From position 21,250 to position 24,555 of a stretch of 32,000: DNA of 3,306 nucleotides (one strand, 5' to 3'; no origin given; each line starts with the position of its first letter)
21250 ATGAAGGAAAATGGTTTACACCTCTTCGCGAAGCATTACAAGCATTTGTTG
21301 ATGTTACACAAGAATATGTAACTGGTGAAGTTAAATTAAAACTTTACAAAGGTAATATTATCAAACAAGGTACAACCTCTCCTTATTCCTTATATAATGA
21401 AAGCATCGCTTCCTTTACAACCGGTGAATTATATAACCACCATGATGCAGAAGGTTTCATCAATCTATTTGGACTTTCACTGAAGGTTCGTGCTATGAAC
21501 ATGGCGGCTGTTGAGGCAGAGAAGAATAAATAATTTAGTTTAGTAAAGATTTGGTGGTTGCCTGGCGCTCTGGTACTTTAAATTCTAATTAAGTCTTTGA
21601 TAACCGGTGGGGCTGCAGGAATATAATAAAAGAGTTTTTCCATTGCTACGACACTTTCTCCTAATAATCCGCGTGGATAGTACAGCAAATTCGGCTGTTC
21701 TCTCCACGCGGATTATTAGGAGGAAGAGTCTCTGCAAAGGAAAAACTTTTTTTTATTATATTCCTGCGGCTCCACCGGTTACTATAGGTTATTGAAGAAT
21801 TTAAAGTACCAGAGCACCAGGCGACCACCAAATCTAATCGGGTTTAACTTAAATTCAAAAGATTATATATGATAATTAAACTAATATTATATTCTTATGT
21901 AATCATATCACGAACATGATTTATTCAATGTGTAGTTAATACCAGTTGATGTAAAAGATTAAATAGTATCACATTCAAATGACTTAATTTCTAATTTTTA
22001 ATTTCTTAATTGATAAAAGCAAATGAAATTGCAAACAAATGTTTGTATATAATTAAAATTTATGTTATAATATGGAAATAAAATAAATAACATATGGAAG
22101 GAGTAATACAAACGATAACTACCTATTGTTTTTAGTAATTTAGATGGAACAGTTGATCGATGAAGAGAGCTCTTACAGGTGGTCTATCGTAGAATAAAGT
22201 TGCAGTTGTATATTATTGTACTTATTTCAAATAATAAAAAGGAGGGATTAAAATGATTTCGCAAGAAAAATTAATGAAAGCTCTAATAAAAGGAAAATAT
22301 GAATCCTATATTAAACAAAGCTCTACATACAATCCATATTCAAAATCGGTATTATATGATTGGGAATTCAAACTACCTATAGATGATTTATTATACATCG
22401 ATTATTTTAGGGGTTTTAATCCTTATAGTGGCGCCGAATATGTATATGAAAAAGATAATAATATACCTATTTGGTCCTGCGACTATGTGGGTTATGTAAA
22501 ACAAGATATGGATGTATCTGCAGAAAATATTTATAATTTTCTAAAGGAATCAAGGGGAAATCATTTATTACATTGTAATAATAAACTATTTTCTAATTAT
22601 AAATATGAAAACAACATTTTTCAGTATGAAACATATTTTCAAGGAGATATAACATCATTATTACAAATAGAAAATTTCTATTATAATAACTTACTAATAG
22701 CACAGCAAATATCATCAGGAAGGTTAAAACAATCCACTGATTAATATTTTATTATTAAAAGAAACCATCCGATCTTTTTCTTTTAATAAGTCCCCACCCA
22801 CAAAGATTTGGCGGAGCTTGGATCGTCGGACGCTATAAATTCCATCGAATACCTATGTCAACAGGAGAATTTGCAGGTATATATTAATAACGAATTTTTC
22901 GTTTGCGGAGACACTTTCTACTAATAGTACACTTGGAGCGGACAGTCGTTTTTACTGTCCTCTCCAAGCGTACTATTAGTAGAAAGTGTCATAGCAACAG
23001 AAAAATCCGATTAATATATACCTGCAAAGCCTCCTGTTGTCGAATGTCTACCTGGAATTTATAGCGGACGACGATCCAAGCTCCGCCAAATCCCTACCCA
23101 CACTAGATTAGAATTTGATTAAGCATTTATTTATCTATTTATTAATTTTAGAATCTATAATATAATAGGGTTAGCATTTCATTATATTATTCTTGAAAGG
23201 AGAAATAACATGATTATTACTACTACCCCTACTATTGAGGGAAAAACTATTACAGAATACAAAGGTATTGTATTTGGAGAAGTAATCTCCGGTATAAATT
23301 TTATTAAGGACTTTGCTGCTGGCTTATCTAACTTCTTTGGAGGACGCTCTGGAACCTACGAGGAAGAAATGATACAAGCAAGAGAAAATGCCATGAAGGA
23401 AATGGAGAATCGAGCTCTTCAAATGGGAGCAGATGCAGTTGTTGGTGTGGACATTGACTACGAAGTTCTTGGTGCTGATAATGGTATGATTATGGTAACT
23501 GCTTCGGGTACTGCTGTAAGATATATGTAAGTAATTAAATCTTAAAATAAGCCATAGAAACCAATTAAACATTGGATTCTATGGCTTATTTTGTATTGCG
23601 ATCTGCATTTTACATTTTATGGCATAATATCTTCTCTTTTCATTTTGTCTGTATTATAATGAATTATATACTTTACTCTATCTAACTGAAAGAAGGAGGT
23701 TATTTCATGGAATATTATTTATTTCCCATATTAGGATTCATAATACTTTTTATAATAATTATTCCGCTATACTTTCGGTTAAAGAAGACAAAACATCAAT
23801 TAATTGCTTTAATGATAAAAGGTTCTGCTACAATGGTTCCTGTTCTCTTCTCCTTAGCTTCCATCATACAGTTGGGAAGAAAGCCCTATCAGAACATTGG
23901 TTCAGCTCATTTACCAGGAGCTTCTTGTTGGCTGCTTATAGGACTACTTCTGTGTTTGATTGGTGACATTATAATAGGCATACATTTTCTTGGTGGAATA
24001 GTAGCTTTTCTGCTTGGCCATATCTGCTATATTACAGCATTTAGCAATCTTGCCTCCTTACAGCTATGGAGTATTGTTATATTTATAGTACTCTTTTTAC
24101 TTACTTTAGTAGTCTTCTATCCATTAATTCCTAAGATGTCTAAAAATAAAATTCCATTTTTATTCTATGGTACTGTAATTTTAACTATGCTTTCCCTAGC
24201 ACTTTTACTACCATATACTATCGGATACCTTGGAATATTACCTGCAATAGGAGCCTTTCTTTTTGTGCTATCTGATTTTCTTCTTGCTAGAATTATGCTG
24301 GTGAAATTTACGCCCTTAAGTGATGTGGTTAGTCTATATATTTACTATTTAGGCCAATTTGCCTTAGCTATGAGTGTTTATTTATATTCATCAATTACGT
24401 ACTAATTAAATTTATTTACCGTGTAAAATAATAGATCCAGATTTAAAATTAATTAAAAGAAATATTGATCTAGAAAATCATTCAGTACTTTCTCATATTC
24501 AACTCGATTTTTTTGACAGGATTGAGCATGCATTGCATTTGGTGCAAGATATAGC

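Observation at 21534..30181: Family A: three ~288-bp rod-like foldback elements with compensated arm changes and strand-biased G:T wobbles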

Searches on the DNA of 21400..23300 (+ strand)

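Call 11: search_rna_families(source=window, start=21400, end=23300, threshold=evalue, max_evalue=10)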
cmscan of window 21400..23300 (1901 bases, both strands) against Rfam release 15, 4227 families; matches with E-value up to 10: 14.
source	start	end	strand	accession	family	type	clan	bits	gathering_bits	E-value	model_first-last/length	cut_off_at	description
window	22901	22998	+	RF04299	MIR814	Gene; miRNA;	-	40.2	90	1.3e-05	1-83/83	no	MIR814 microRNA precursor family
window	22908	22992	-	RF04299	MIR814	Gene; miRNA;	-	39.6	90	1.8e-05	1-83/83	no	MIR814 microRNA precursor family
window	22902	22999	-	RF04197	mir-9457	Gene; miRNA;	-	38.7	90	9.4e-06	1-68/68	no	mir-9457 microRNA precursor family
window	21641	21739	-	RF04299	MIR814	Gene; miRNA;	-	37.6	90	5.7e-05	1-83/83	no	MIR814 microRNA precursor family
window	22901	22998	+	RF04197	mir-9457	Gene; miRNA;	-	35.1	90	9.1e-05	1-68/68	no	mir-9457 microRNA precursor family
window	22912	22987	-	RF03495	mir-968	Gene; miRNA;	-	30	88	0.0039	1-79/79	no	mir-968 microRNA precursor family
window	22906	22991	-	RF04225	MIR7502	Gene; miRNA;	-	24.6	71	5.9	1-143/143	no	MIR7502 microRNA precursor family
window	22906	22991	+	RF04225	MIR7502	Gene; miRNA;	-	23.7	71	8.6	1-143/143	no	MIR7502 microRNA precursor family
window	22314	22407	-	RF01821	RsaH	Gene; sRNA;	-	22.9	50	0.77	1-123/123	no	RNA Staph. aureus H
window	22145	22251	+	RF02060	STnc410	Gene; sRNA;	-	20.9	50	0.1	1-158/158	no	Enterobacterial sRNA STnc410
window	23153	23212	+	RF02980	freshwater-2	Cis-reg;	-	19.1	49.9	5.8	1-84/84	no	freshwater-2 RNA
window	21582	21715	+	RF02048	STnc30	Gene; sRNA;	-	18.9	120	5.1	1-132/132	no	Salmonella enterica conserved region STnc30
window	22254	22291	+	RF02925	6A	Gene; sRNA;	-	17.1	41.2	8.5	1-52/52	no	6A RNA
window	21530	21610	-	RF00032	Histone3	Cis-reg;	-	13.7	34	5.2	1-46/46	no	Histone 3' UTR stem-loop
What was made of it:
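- On Any Rfam RNA family: In the permissive scan only generic miRNA-hairpin models matched, at 40 bits against a threshold of 90 (call 11).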

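Call 55: search_dna_similar(query=window:22793-23102:+, collection=plasmids, mode=distant, max_evalue=0.001)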
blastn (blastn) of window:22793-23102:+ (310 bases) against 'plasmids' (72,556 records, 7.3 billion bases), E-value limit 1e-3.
No match.

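Call 56: search_dna_similar(query=window:22793-23102:+, collection=phages, mode=distant, max_evalue=0.001)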
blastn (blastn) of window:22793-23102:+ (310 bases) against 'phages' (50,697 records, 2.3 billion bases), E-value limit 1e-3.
No match.

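Call 91: build_rna_model(alignment_id=A6)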
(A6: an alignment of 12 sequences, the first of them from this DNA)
Model R1 built from alignment A6 (12 sequences, 123 columns); structure: RNAalifold consensus.
model positions 118; base pairs 46; branch points 0; effective number of sequences 1.11; information 0.59 bits per position. Calibrated on 0.2 Mb of random sequence (short: E-values are rough).
structure used (alignment columns):
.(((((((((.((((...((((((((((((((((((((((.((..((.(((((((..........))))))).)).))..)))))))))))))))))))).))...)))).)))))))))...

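Call 92: search_with_rna_model(model_id=R1, sources=[window, L011, L015, L016, L017, L018, L019, L020, L021, L022, L023, L024, L025, L026, L027, L028, L031, L032, L033, L008, L014], max_evalue=1)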
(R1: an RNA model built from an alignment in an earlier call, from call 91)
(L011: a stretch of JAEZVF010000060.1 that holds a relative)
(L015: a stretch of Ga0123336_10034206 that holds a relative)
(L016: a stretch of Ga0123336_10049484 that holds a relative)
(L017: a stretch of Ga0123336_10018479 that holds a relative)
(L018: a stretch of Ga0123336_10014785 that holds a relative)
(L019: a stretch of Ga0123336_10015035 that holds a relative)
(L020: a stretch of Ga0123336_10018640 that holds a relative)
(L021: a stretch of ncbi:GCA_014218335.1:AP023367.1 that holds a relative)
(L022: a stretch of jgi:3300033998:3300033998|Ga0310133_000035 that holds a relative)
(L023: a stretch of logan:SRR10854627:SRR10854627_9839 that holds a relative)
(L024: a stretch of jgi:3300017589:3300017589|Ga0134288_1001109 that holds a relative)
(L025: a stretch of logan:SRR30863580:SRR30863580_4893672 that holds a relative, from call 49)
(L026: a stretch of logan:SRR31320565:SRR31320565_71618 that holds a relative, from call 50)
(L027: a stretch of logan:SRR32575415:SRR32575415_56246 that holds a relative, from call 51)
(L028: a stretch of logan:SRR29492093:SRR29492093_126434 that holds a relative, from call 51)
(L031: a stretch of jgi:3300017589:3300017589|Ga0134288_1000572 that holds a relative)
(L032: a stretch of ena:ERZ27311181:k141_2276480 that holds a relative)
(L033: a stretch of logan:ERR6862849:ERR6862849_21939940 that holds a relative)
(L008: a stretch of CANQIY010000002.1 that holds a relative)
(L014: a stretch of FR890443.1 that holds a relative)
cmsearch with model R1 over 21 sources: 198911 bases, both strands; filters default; matches with E-value up to 1: 24.
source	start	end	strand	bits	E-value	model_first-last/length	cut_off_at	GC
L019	5131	5248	-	129.5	1.9e-32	1-118/118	no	0.42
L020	4481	4598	+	126.9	9.7e-32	1-118/118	no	0.35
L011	1234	1351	+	126.5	1.3e-31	1-118/118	no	0.39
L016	14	131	+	125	3.3e-31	1-118/118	no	0.36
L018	3962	4079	+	121.5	3e-30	1-118/118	no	0.36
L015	1567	1685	-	120.4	6e-30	1-118/118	no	0.34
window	21630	21747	-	118.4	2.1e-29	1-118/118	no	0.43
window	29976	30089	+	117.4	4.1e-29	1-118/118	no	0.39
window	22893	23010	+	114.7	2.3e-28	1-118/118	no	0.4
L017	4054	4166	-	110.1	4e-27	1-118/118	no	0.35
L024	2432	2545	+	107.4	2.2e-26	1-118/118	no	0.39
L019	5134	5251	+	96.2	2.7e-23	1-118/118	no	0.42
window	29973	30086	-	96.2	2.7e-23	1-118/118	no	0.39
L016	11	128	-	95.3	4.9e-23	1-118/118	no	0.36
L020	4478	4595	-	95.1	5.6e-23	1-118/118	no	0.34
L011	1231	1348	-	94.9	6.3e-23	1-118/118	no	0.38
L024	662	776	-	91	7.5e-22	1-118/118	no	0.37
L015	1570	1688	+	87.8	5.4e-21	1-118/118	no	0.34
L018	3959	4076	-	86.6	1.2e-20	1-118/118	no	0.35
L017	4057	4169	+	80.5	5.7e-19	1-118/118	no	0.35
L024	2429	2542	-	78.2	2.4e-18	1-118/118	no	0.39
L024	665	779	+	61.6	9.1e-14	1-118/118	no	0.36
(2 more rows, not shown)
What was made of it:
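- Checked: The covariance model scores 118 versus 94 bits (call 92).
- Every copy scores 20-35 bits higher on one strand (call 92). Integration of a circular cassette cannot produce that arrangement (call 92).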

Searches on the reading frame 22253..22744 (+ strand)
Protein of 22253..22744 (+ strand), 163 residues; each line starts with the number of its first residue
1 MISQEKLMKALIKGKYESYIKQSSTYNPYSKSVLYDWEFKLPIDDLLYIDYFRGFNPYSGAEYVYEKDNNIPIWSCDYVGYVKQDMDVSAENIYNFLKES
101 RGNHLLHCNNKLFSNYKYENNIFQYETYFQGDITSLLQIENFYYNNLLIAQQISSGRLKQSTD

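Call 10: search_protein_families(library=pfam, proteins=[window:22253-22744:+], max_evalue=0.01)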
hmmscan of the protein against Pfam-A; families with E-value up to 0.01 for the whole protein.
window:22253-22744:+ (163 aa): 1 family
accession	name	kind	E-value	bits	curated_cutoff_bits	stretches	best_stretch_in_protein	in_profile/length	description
PF18931.5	DUF5680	-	2.5e-19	70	25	1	50-154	1-100/104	Domain of unknown function (DUF5680)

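Call 16: find_encoding_contigs(protein=window:22253-22744:+, flank=10000, max_places=10)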
Protein window:22253-22744:+ (163 aa): no gene with exactly this product is on record in the collection.

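Call 48: find_homologous_proteins(query=window:22253-22744:+, max_evalue=1e-10)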
Query window:22253-22744:+ (163 aa): 99 proteins with E <= 1e-10 among 134 candidates.
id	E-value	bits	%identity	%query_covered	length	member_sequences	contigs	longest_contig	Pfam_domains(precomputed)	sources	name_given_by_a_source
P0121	1.0e-103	362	100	100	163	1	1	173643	PF18931.6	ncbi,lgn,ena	-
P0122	1.3e-94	333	91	100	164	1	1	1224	PF18931.6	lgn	-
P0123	1.0e-85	304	80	100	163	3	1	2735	PF18931.6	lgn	-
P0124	2.6e-76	273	76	99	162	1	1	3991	PF18931.6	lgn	-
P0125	1.3e-74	268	70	99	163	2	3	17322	PF18931.6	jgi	-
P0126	9.2e-74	265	72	99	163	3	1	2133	PF18931.6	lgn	-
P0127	2.5e-73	263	69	99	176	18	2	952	PF18931.6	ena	-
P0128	4.1e-73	263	69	99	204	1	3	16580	PF18931.6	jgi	jgi:hypothetical protein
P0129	4.6e-73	263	67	99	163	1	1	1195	PF18931.6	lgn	-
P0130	2.5e-72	260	69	98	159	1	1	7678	PF18931.6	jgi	jgi:hypothetical protein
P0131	2.9e-72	260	69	98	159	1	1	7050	PF18931.6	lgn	-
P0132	3.7e-72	260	70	99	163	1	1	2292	PF18931.6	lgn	-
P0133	1.1e-71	258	69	98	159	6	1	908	PF18931.6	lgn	-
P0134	1.6e-71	258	67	98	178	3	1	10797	PF18931.6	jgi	jgi:hypothetical protein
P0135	2.2e-71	257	68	97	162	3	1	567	PF18931.6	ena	-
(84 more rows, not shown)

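Call 49: find_encoding_contigs(protein=P0122, flank=10000, max_places=3)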
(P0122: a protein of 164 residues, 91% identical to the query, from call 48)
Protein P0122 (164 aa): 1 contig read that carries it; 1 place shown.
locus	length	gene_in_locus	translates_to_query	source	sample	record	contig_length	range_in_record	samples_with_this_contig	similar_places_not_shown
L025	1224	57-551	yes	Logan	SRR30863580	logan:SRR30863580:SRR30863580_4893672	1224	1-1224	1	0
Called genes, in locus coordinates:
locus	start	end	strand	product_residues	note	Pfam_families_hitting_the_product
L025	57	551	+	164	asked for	PF18931:DUF5680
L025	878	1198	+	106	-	PF01906:YbjQ_1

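Call 50: find_encoding_contigs(protein=P0123, flank=10000, max_places=3)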
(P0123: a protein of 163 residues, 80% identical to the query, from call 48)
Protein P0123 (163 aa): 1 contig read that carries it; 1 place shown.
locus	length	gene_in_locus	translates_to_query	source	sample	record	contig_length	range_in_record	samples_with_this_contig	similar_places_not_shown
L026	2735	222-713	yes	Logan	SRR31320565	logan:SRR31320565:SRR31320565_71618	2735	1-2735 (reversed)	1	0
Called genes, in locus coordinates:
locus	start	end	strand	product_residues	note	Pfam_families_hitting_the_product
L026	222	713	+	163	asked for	PF18931:DUF5680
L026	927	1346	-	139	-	PF01934:HepT-like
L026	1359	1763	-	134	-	PF01909:NTP_transf_2 (weak), PF18765:Polbeta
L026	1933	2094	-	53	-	-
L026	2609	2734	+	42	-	?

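Call 51: find_encoding_contigs(protein=P0124, flank=10000, max_places=3)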
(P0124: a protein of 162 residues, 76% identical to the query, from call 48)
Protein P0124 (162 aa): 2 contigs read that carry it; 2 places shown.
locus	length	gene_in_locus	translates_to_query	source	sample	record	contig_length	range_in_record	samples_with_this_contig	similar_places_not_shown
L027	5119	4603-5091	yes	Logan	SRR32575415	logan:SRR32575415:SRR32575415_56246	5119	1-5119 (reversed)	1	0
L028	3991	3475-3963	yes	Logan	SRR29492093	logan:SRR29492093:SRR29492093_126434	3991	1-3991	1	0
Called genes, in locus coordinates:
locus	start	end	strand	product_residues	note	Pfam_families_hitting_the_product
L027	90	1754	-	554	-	PF00528:BPD_transp_1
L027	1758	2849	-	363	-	PF00005:ABC_tran, PF08402:TOBE_2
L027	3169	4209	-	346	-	PF13531:SBP_bac_11, PF01547:SBP_bac_1, PF13416:SBP_bac_8, PF13343:SBP_bac_6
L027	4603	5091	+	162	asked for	PF18931:DUF5680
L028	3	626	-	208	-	?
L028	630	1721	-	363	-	PF00005:ABC_tran, PF08402:TOBE_2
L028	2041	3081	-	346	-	PF13531:SBP_bac_11, PF01547:SBP_bac_1, PF13416:SBP_bac_8, PF13343:SBP_bac_6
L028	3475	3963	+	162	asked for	PF18931:DUF5680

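Call 84: search_protein_families(library=ncbifam, proteins=[window:22253-22744:+], max_evalue=0.01)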
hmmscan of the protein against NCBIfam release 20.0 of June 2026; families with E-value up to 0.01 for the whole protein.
window:22253-22744:+ (163 aa): 0 families

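Call 85: search_solved_structures(query=window:22253-22744:+, max_evalue=1)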
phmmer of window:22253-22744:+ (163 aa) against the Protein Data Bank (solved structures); distinct sequences matched with E-value up to 1: 3.
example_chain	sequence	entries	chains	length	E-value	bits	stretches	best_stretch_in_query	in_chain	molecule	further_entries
7zq0_A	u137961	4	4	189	0.29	14.5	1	19-64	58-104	Endo-1,4-beta-xylanase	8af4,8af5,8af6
6y0h_A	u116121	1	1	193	0.3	14.4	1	19-64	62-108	Endo-1,4-beta-xylanase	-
5zh9_A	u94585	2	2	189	0.5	13.7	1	17-104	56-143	Endo-1,4-beta-xylanase 2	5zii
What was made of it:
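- Tried and rejected: There is no NCBIfam hit and no significant match to solved structures (calls 84, 85).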

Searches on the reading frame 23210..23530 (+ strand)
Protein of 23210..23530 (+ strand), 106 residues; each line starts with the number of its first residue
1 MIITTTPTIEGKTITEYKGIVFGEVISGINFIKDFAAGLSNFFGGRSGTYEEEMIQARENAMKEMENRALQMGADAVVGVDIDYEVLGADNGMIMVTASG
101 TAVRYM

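Call 10: search_protein_families(library=pfam, proteins=[window:23210-23530:+], max_evalue=0.01)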
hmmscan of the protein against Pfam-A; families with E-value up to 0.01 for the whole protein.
window:23210-23530:+ (106 aa): 2 families
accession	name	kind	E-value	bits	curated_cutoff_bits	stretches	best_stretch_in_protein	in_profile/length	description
PF01906.23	YbjQ_1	-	6e-39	133.2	23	1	1-104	1-102/103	Putative heavy-metal-binding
PF23025.1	YbjQ_2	-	0.00023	21.9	29.1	1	58-104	57-100/103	C2 domain-containing protein 5, YbjQ-like domain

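Call 18: find_encoding_contigs(protein=window:23210-23530:+, flank=10000, max_places=10)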
Protein window:23210-23530:+ (106 aa): no gene with exactly this product is on record in the collection.

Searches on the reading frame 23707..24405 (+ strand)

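Call 10: search_protein_families(library=pfam, proteins=[window:23707-24405:+], max_evalue=0.01)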
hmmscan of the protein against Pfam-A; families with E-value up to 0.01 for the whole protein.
window:23707-24405:+ (232 aa): 1 family
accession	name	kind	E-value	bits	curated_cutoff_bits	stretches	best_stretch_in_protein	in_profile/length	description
PF07947.19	YhhN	-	2.6e-28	99.4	25.6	1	53-224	19-182/182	YhhN family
